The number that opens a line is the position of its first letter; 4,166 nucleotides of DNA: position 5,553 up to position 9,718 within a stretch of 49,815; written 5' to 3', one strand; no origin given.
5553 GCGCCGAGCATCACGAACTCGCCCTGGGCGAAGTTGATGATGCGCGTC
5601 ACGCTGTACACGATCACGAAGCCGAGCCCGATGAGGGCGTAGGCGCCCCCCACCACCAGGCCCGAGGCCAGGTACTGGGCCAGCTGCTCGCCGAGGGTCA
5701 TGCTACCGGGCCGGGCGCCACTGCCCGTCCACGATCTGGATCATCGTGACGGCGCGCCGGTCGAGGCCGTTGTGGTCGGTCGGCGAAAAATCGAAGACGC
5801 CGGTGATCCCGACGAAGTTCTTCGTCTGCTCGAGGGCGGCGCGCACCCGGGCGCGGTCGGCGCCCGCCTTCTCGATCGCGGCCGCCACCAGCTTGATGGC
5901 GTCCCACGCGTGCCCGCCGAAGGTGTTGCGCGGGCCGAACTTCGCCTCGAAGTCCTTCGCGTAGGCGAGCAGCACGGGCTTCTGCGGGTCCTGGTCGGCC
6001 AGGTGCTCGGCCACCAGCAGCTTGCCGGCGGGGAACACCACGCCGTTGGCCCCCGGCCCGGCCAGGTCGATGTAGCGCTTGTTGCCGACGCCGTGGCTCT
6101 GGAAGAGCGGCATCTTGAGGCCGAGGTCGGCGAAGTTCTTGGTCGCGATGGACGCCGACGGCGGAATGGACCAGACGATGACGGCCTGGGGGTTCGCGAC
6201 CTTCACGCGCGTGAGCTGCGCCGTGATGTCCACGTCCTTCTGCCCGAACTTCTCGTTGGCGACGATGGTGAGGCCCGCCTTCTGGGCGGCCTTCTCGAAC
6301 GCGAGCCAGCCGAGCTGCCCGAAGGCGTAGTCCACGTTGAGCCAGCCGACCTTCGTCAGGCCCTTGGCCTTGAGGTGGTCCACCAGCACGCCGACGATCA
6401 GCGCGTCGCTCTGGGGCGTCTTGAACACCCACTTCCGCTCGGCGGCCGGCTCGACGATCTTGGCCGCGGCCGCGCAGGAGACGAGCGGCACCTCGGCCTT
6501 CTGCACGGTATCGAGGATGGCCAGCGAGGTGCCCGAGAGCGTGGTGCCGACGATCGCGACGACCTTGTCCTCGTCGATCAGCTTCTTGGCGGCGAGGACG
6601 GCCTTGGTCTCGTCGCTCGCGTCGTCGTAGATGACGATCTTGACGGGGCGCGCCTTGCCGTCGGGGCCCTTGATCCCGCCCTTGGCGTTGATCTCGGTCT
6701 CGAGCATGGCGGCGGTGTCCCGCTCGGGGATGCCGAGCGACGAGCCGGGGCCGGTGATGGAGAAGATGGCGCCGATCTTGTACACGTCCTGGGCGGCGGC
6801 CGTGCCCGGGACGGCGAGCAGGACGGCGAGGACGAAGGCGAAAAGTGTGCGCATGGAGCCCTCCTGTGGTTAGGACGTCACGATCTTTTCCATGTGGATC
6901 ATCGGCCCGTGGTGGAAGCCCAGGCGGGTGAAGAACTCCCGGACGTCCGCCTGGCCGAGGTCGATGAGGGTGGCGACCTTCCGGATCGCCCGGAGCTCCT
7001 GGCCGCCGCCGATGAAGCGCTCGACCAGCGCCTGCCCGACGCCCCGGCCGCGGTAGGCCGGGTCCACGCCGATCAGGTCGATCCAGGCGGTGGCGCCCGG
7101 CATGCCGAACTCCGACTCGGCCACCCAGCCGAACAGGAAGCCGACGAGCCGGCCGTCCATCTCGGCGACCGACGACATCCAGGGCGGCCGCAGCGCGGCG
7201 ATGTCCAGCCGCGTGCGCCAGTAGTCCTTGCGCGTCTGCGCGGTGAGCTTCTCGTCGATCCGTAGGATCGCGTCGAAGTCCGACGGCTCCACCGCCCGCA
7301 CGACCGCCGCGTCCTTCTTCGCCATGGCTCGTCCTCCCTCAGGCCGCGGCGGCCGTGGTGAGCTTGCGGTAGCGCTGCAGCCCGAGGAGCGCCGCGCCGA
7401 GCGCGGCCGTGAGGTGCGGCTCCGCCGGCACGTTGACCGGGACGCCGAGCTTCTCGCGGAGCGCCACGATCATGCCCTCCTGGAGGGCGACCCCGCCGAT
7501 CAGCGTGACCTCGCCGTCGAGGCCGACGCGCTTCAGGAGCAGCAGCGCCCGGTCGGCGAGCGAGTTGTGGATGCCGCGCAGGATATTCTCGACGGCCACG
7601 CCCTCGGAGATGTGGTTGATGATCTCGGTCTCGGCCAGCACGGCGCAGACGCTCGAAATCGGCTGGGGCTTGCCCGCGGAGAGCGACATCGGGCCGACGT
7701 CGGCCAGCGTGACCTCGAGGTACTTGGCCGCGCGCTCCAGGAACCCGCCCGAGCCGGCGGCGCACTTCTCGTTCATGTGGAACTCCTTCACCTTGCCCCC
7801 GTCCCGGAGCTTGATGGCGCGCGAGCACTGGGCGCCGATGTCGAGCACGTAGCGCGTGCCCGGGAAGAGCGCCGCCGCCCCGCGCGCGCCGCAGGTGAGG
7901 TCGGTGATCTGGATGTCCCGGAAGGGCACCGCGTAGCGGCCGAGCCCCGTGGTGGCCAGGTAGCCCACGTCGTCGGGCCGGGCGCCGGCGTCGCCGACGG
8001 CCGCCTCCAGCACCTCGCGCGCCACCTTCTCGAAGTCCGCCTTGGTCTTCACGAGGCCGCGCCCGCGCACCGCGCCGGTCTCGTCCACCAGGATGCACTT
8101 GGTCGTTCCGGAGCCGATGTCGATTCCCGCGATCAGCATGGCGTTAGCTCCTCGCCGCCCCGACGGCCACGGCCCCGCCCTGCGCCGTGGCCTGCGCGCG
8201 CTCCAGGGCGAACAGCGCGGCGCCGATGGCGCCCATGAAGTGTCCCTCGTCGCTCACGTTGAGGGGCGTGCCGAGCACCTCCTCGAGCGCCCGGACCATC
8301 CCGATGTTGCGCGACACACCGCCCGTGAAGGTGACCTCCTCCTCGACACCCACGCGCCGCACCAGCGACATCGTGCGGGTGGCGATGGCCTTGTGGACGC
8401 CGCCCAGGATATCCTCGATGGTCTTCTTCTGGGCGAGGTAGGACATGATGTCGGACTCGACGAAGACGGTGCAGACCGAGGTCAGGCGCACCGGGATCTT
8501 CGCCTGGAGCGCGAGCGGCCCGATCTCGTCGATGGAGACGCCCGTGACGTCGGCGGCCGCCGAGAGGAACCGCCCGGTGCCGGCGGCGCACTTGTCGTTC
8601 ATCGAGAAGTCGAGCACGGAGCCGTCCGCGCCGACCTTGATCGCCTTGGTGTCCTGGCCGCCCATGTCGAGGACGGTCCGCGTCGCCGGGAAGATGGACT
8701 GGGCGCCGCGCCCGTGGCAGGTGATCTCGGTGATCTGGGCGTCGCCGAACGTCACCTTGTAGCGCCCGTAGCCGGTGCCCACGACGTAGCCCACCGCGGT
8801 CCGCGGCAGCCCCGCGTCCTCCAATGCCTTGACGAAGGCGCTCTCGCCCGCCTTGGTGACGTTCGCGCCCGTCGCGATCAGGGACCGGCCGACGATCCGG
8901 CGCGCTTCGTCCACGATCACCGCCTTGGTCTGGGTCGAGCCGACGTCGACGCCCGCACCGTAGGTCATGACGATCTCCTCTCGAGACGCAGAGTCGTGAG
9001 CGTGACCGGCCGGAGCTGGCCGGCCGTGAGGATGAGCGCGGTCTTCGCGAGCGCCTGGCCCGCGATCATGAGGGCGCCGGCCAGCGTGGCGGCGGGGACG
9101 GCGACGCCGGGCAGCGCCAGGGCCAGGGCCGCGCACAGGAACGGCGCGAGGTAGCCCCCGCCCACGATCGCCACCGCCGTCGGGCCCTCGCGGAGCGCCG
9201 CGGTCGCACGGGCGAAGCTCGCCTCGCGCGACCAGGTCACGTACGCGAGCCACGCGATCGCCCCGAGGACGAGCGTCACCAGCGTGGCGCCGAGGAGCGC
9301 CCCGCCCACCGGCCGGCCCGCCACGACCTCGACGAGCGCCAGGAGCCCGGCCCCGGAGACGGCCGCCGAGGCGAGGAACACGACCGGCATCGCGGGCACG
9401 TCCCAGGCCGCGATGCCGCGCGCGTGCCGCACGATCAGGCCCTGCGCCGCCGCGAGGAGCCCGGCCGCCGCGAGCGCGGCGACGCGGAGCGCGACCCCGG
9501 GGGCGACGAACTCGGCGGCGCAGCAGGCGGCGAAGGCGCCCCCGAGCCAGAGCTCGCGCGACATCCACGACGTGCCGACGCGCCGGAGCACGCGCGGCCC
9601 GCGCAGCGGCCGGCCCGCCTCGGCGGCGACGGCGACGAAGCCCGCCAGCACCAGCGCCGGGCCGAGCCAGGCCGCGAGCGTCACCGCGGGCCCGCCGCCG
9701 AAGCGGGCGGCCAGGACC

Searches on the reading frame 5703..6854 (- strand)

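Call 45: search_protein_families(library=pfam, proteins=[window:5703-6854:-], max_evalue=0.0001)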
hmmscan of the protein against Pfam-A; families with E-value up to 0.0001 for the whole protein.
window:5703-6854:- (383 aa): 3 families
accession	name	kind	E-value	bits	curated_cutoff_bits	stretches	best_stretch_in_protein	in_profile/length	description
PF13458.12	Peripla_BP_6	-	7e-57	194.1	31.7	1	25-374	2-338/343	Periplasmic binding protein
PF01094.35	ANF_receptor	-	4.4e-17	62.6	25.4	1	71-357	25-335/353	Receptor family ligand binding region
PF13433.12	Peripla_BP_5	-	2.8e-13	50.2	27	1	26-120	2-91/363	Periplasmic binding protein domain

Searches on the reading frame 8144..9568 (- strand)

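Call 40: search_protein_families(library=pfam, proteins=[window:8144-9568:-], max_evalue=0.0001)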
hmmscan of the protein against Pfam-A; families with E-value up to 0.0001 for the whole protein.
window:8144-9568:- (474 aa): 1 family
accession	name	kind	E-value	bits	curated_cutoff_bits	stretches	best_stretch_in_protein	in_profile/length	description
PF01869.26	BcrAD_BadFG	-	5.8e-62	210.1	31.5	1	206-454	2-271/271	BadF/BadG/BcrA/BcrD ATPase family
